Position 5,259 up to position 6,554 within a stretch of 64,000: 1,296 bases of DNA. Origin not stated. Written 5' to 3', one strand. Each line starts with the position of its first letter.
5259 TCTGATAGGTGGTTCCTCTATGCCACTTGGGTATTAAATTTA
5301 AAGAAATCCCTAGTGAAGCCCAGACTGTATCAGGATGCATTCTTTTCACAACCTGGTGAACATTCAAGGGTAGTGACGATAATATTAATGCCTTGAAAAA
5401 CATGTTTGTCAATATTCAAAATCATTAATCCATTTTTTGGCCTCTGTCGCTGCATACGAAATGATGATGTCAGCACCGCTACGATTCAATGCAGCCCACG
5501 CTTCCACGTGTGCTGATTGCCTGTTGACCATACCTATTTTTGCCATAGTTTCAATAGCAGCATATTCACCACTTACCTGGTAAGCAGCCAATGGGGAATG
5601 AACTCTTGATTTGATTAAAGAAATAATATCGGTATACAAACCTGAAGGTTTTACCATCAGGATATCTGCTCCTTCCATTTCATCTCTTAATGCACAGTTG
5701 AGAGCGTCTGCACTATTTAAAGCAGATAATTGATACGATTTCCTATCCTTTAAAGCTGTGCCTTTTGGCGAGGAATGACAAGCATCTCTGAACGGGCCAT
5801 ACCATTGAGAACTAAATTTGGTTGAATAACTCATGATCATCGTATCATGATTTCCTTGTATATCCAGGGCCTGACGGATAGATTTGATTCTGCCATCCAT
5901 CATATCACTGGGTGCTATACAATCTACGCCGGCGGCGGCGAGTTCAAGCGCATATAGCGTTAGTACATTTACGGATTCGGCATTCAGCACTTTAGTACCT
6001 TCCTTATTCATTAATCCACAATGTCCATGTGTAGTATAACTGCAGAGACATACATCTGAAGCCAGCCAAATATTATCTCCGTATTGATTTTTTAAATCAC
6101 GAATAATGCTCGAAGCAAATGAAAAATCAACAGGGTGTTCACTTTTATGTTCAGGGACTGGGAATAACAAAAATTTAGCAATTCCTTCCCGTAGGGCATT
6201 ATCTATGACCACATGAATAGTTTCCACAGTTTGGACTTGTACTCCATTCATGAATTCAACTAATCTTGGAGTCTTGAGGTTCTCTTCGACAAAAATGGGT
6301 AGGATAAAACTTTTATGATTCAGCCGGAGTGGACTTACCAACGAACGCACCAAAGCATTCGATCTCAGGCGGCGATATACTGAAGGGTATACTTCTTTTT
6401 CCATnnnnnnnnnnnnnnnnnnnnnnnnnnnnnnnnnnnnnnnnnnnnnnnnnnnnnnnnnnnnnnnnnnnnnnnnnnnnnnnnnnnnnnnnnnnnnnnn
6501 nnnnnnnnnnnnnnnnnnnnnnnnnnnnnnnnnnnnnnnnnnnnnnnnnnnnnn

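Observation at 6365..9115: Single 916-aa ORF fuses 5-aminolevulinate synthase to HemC and a HemD-like domain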

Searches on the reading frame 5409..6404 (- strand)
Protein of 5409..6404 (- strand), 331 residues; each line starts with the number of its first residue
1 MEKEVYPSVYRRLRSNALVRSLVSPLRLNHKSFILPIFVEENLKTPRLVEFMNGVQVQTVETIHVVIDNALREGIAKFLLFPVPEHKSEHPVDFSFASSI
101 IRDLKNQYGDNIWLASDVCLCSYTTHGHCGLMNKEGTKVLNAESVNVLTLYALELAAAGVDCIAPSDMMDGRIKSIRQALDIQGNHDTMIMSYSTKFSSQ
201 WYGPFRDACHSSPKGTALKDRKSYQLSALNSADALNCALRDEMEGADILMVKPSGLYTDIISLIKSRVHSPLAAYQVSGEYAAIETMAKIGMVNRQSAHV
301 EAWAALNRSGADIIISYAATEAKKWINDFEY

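Call 3: search_protein_families(library=pfam, proteins=[window:5409-6404:-], max_evalue=0.01)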
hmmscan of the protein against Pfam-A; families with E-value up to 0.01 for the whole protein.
window:5409-6404:- (331 aa): 1 family
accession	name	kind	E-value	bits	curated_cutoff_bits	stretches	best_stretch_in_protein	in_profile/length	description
PF00490.27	ALAD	-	8.7e-104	347.5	24.6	1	10-325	4-317/317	Delta-aminolevulinic acid dehydratase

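Call 4: search_protein_families(library=ncbifam, proteins=[window:5409-6404:-], max_evalue=0.01)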
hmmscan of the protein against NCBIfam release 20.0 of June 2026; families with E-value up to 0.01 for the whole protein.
window:5409-6404:- (331 aa): 2 families
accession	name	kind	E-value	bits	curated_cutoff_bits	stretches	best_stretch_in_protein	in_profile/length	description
NF006762.1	PRK09283.1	equivalog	2.8e-102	342.4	297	1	10-327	8-325/327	porphobilinogen synthase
NF009923.0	PRK13384.1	equivalog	1.1e-82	278.1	507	1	10-327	11-325/327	porphobilinogen synthase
